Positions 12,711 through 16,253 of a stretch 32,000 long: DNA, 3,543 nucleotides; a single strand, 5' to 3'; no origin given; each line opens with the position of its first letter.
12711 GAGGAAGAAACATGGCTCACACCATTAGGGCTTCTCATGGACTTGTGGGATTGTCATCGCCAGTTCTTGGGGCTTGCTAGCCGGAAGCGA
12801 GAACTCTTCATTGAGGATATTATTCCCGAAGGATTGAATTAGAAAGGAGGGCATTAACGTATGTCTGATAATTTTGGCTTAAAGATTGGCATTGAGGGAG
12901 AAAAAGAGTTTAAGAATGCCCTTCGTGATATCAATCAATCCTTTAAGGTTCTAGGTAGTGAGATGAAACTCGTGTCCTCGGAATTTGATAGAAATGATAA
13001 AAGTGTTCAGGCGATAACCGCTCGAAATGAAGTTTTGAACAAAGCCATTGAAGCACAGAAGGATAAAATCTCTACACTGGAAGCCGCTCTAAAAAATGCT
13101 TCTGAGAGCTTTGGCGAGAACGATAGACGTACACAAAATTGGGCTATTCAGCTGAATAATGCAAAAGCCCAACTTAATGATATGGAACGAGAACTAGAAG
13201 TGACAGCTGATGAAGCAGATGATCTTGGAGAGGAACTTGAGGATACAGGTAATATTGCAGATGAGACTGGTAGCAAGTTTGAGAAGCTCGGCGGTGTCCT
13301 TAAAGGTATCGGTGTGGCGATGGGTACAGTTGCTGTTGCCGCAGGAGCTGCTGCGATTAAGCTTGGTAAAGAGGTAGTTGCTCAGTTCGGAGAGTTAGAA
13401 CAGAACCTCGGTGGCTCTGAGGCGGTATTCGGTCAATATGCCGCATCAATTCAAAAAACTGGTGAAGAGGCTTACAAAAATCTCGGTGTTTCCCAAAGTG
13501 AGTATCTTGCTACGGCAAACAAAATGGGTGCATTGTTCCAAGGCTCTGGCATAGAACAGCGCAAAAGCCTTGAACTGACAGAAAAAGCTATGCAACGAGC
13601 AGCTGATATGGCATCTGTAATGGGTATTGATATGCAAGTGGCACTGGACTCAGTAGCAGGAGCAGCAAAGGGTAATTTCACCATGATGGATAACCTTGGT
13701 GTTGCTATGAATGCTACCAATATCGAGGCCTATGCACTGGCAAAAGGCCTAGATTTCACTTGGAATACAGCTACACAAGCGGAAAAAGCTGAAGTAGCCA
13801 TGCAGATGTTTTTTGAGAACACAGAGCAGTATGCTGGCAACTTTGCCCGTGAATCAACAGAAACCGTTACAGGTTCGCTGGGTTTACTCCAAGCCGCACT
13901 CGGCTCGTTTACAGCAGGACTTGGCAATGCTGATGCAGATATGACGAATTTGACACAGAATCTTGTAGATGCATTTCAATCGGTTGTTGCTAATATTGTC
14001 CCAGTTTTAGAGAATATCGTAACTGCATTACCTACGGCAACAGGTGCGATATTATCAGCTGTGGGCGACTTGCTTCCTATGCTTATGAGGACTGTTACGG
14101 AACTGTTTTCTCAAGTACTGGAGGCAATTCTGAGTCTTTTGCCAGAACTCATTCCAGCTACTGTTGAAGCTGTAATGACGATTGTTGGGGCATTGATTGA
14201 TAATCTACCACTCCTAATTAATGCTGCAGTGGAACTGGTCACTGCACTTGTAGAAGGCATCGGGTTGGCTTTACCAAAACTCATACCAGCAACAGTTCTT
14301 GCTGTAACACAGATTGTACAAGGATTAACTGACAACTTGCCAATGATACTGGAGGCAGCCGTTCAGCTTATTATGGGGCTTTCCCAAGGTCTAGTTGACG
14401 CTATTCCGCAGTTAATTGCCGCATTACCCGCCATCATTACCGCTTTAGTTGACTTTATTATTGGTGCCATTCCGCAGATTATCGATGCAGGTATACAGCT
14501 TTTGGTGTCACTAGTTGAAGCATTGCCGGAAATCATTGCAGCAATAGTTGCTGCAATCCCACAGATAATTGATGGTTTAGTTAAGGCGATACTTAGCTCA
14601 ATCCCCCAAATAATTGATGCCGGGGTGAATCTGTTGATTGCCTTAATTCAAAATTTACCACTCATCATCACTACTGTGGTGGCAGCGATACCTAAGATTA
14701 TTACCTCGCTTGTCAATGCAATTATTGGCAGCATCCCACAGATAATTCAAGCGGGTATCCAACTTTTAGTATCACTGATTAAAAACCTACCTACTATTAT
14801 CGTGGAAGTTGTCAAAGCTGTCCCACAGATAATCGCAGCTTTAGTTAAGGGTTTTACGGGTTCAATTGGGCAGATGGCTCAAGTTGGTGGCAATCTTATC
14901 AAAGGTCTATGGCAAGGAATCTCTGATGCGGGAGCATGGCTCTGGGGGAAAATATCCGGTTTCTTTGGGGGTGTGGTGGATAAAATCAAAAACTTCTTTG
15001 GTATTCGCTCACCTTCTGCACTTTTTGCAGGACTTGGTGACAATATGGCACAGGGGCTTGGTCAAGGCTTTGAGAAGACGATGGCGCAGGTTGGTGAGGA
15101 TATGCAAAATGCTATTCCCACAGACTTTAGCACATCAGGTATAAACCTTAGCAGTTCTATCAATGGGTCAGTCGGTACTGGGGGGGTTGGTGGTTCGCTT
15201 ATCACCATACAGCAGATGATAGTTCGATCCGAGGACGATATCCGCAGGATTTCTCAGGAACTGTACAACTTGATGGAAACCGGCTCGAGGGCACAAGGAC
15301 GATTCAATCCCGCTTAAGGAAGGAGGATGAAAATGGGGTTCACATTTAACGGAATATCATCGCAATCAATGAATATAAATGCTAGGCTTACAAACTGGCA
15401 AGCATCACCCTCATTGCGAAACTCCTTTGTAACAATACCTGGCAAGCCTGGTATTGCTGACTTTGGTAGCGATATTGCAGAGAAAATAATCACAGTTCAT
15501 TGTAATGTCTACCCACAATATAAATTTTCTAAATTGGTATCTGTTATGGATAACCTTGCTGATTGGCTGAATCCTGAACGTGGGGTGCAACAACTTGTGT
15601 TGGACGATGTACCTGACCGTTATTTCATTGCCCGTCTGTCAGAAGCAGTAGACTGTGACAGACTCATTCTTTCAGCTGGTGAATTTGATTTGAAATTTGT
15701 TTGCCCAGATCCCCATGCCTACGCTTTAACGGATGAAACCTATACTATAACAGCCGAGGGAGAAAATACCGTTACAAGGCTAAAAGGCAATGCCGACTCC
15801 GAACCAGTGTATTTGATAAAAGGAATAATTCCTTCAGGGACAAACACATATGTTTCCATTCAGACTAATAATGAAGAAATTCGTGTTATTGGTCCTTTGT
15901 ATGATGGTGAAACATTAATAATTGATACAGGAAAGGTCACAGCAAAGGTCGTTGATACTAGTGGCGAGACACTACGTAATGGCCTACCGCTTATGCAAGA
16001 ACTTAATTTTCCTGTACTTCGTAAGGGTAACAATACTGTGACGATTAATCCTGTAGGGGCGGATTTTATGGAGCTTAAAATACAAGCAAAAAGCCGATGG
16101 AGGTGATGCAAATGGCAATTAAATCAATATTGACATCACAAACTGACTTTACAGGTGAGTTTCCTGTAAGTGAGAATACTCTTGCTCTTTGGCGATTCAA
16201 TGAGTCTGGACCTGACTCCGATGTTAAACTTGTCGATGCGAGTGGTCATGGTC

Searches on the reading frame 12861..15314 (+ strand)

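Call 6: search_protein_families(library=pfam, proteins=[window:12861-15314:+], max_evalue=0.01)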
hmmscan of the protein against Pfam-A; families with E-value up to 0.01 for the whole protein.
window:12861-15314:+ (818 aa): 6 families
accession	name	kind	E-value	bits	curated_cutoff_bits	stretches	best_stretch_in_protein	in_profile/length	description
PF04513.17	Baculo_PEP_C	-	9.9e-05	22.9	38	0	353-465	10-117/140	Baculovirus polyhedron envelope protein, PEP, C terminus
PF00261.25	Tropomyosin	-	0.00018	21.5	38.6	1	30-164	24-172/242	Tropomyosin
PF14676.12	FANCI_S2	-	0.00036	21.2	37.8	0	611-660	53-102/156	FANCI solenoid 2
PF05911.16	FPP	-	0.00053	18.8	40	1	25-143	691-809/871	Filament-like plant protein, long coiled-coil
PF15619.11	Lebercilin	-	0.0038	17.2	34.3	1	15-135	14-135/193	Ciliary protein causing Leber congenital amaurosis disease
PF08986.15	DUF1889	-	0.0076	16.7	26.9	0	244-327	5-90/96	Domain of unknown function (DUF1889)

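Call 7: search_protein_families(library=phrogs, proteins=[window:12861-15314:+], max_evalue=0.01)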
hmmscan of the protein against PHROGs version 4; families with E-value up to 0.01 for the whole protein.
window:12861-15314:+ (818 aa): 34 families (the best 25 are shown)
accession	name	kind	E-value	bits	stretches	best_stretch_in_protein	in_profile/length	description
phrog_58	-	tail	1e-88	300.2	1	1-813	170-1061/1544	tail length tape measure protein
phrog_5493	-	tail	2.3e-57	196.1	3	155-565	430-843/1102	tail length tape measure protein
phrog_1272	-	tail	2.8e-50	172.2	3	655-753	1421-1522/1606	tail length tape measure protein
phrog_10613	-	tail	3.4e-42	145.9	1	1-184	6-212/237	tail length tape measure protein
phrog_4372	-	tail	9.1e-40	137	2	504-752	1123-1360/1681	tail length tape measure protein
phrog_24198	-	unknown function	3.6e-39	136.2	3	448-581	3-136/350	-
phrog_1204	-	tail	1e-28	100.8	3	15-565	488-965/1483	tail protein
phrog_991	-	tail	5.9e-25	88.1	1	21-802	148-911/1966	tail length tape measure protein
phrog_305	-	tail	1.7e-22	80.9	1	347-749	355-746/1001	tail length tape measure protein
phrog_4200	-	tail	3.3e-21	76.5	2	348-578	291-515/732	tail length tape measure protein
phrog_6900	-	tail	3.8e-21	77.3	1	101-295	14-214/235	tail length tape measure protein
phrog_3981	-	tail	1.2e-20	75.2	1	114-404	9-288/584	tail length tape measure protein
phrog_1535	-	tail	1.1e-19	71.1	2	37-397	131-405/1152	tail length tape measure protein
phrog_167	-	tail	1.2e-19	70.6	2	3-116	10-130/1555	tail length tape measure protein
phrog_5448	-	tail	2.8e-18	65.3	1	43-779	1330-2034/3103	tail length tape measure protein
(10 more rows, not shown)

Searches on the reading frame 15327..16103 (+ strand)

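Call 6: search_protein_families(library=pfam, proteins=[window:15327-16103:+], max_evalue=0.01)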
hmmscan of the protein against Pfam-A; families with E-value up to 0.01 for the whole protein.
window:15327-16103:+ (259 aa): 2 families
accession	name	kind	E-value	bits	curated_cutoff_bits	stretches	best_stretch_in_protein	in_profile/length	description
PF05709.17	Sipho_tail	-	4e-10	40.4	24.2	1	28-126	20-118/118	Phage tail protein RIFT-related domain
PF22768.1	SPP1_Dit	-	7.8e-05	23.3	25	1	154-244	2-85/97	Siphovirus-type tail component, C-terminal domain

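Call 7: search_protein_families(library=phrogs, proteins=[window:15327-16103:+], max_evalue=0.01)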
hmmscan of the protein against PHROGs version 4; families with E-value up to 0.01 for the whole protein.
window:15327-16103:+ (259 aa): 4 families
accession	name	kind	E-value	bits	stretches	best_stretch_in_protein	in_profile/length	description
phrog_33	-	tail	8.6e-37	128.5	1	2-259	32-278/651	distal tail protein Dit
phrog_202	-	tail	5.6e-28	99.1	1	1-189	19-206/523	distal tail protein Dit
phrog_5577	-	tail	7.8e-06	26.5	1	22-212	40-254/295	minor tail protein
phrog_106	-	tail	1.5e-05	25.3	1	48-243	95-300/329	minor tail protein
